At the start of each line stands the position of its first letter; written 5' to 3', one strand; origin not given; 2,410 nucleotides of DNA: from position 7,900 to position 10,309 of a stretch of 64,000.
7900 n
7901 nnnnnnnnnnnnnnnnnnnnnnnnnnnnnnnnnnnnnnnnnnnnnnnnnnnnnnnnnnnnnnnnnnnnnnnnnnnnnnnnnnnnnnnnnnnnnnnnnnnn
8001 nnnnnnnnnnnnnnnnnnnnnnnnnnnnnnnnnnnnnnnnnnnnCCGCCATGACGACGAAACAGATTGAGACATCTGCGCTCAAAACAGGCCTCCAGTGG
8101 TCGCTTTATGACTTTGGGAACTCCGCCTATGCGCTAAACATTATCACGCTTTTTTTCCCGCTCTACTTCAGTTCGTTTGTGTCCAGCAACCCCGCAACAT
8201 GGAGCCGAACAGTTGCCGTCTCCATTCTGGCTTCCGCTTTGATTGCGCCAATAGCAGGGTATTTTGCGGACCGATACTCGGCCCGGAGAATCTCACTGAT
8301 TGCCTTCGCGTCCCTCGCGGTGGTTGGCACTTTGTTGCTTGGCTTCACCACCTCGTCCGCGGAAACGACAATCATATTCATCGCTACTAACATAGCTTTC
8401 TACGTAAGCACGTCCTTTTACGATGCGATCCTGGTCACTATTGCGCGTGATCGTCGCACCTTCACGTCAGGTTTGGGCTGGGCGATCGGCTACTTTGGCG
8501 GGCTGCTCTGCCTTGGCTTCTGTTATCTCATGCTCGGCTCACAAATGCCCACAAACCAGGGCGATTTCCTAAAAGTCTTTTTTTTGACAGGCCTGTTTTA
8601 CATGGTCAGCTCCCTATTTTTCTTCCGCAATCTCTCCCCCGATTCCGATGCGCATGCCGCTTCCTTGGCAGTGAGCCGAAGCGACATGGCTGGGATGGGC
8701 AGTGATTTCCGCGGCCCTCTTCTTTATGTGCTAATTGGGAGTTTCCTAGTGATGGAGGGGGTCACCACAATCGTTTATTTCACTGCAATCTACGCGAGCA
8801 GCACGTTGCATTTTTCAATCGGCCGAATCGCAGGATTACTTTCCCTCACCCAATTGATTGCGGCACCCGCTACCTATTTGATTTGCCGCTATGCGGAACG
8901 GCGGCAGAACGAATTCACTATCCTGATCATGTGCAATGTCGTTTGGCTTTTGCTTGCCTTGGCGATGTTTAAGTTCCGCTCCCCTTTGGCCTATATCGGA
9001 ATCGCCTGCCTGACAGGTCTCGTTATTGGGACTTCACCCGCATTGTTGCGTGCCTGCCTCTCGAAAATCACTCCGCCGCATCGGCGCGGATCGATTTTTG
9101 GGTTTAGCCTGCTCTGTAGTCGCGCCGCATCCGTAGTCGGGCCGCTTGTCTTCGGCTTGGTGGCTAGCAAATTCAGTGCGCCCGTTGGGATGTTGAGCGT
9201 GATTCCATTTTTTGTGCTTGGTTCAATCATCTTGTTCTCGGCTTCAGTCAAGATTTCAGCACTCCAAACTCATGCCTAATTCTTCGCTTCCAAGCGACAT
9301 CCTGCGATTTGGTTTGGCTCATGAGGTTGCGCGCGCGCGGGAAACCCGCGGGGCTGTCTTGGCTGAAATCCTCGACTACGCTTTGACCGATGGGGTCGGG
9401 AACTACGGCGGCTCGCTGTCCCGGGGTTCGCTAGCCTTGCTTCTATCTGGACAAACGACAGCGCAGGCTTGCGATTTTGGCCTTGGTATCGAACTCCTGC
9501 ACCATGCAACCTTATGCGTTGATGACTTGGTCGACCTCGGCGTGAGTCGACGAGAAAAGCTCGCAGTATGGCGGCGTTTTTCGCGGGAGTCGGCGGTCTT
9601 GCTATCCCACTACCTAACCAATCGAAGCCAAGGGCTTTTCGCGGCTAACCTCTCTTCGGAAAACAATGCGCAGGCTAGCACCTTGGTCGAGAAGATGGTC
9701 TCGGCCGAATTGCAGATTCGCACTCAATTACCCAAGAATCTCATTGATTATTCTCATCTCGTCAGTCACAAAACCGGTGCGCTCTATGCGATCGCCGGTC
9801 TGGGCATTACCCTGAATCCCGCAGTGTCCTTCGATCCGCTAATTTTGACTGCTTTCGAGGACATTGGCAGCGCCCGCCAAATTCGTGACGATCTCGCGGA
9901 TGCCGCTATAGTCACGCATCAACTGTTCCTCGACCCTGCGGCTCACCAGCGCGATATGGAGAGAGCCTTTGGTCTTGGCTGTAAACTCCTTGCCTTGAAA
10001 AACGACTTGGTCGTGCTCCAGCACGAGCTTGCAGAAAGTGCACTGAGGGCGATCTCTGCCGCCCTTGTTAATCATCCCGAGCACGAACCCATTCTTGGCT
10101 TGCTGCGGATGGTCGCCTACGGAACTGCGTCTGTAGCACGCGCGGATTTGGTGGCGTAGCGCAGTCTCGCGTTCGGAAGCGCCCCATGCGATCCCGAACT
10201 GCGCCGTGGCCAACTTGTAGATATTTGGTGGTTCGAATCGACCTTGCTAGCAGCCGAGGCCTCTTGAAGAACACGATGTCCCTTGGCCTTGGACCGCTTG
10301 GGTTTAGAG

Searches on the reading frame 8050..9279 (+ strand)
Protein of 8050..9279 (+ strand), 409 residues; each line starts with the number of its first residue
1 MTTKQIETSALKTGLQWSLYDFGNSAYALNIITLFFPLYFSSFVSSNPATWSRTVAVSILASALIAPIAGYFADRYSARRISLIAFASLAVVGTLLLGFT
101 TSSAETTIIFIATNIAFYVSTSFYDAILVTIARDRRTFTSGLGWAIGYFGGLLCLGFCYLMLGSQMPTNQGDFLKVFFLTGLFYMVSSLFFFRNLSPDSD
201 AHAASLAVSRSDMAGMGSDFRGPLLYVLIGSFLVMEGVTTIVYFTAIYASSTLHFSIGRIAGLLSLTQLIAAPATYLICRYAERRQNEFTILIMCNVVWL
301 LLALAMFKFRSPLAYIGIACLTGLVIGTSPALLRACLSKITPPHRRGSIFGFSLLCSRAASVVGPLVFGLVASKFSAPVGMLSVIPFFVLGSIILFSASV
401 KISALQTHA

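Call 55: search_protein_families(library=pfam, proteins=[window:8050-9279:+], max_evalue=0.001)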
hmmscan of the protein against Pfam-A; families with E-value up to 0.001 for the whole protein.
window:8050-9279:+ (409 aa): 3 families
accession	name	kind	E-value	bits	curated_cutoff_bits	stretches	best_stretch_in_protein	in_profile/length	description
PF07690.21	MFS_1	-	1.1e-18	67.8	33.4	2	26-307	9-287/347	Major Facilitator Superfamily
PF11700.14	ATG22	-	7.3e-16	58.4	24.1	1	54-401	76-475/482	Vacuole effluxer Atg22 like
PF00083.30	Sugar_tr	-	4.2e-05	23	22.3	1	16-112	10-108/452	Sugar (and other) transporter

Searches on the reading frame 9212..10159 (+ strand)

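Call 55: search_protein_families(library=pfam, proteins=[window:9212-10159:+], max_evalue=0.001)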
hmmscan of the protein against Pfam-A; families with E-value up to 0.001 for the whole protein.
window:9212-10159:+ (315 aa): 1 family
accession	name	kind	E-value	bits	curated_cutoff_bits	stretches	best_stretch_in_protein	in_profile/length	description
PF00348.22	polyprenyl_synt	-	4.8e-15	55.9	27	1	67-232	16-192/251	Polyprenyl synthetase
